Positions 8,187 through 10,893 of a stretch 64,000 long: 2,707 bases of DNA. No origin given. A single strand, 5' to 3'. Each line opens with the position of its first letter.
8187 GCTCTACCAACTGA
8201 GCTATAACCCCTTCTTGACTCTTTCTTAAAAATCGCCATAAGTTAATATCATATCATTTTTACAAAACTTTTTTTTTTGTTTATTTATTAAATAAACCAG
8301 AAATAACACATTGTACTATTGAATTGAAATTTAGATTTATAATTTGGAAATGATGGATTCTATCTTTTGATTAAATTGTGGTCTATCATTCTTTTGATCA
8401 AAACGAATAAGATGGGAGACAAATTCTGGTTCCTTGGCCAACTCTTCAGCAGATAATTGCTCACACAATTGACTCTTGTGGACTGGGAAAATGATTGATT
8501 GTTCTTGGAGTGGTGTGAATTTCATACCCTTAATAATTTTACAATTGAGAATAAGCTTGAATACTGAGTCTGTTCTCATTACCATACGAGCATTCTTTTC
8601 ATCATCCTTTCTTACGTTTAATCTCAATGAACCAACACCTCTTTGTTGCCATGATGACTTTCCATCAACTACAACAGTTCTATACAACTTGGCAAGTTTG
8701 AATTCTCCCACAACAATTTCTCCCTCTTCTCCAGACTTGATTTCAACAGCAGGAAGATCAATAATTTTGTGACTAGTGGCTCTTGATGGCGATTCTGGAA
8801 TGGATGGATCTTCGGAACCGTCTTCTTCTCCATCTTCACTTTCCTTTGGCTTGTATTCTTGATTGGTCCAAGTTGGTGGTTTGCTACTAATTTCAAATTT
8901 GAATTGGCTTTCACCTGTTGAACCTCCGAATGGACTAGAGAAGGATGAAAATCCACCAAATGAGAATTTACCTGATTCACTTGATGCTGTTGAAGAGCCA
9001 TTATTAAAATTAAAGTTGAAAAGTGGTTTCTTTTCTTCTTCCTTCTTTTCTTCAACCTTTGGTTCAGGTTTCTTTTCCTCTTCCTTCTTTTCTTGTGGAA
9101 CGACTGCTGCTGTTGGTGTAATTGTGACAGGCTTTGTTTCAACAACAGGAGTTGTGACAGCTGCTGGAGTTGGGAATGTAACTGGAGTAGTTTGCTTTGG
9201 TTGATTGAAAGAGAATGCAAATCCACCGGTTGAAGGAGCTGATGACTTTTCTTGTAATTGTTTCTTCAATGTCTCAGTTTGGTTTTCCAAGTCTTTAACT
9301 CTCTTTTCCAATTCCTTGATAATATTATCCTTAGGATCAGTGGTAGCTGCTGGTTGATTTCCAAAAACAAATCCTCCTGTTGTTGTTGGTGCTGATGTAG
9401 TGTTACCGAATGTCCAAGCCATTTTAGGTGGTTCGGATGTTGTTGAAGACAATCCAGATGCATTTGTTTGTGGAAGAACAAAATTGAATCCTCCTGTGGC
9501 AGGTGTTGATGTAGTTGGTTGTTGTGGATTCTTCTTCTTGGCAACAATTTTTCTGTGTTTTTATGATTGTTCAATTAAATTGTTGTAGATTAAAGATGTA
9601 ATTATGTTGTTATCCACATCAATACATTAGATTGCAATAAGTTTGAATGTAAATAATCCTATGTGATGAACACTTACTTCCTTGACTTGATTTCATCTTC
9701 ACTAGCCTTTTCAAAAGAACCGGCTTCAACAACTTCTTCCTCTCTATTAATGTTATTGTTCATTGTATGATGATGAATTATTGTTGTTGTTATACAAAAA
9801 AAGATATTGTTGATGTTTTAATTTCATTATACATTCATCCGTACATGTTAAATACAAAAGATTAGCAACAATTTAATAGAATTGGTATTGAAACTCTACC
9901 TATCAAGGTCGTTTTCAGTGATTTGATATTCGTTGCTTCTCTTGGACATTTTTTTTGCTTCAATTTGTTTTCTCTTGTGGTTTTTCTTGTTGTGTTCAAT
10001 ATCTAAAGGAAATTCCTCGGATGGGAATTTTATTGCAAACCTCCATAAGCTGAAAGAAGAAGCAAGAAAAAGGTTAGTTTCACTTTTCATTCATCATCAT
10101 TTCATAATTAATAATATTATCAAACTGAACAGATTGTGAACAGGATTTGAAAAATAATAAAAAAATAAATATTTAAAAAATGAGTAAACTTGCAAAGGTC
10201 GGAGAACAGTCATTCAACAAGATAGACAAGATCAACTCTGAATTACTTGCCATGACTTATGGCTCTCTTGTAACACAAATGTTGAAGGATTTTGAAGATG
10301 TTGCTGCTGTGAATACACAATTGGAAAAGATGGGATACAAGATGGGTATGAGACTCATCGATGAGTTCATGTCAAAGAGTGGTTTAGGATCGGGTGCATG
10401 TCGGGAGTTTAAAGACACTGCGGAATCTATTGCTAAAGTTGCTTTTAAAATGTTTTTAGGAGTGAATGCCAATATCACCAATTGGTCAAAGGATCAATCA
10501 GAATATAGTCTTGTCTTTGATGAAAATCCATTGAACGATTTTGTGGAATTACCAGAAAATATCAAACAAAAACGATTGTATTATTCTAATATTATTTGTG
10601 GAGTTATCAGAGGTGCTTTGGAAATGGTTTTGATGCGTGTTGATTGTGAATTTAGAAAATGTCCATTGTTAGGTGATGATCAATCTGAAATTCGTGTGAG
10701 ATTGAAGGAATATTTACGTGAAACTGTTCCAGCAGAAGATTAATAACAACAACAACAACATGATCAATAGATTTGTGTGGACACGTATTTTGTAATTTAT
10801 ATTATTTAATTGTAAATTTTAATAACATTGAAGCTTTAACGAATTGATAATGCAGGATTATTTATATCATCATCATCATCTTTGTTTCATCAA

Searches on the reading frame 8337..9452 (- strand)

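Call 73: search_protein_families(library=pfam, proteins=[window:8337-9452:-], max_evalue=0.001)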
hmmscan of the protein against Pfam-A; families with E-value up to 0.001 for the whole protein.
window:8337-9452:- (371 aa): 1 family
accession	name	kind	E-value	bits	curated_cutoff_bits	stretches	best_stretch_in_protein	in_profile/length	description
PF00638.24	Ran_BP1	-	5.5e-18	65.8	23.2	1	237-366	1-118/122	RanBP1 domain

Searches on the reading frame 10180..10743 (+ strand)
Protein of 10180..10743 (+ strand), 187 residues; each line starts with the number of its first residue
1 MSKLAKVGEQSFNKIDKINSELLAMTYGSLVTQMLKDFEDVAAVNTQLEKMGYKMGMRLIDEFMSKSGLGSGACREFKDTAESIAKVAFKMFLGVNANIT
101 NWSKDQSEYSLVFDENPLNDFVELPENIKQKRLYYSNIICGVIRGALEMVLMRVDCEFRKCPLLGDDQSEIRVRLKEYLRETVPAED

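Call 73: search_protein_families(library=pfam, proteins=[window:10180-10743:+], max_evalue=0.001)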
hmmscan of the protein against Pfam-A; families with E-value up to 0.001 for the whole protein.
window:10180-10743:+ (187 aa): 1 family
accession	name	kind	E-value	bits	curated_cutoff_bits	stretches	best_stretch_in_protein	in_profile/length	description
PF04051.21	TRAPP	-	1.1e-38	132.8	27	1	24-173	2-153/154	Transport protein particle (TRAPP) component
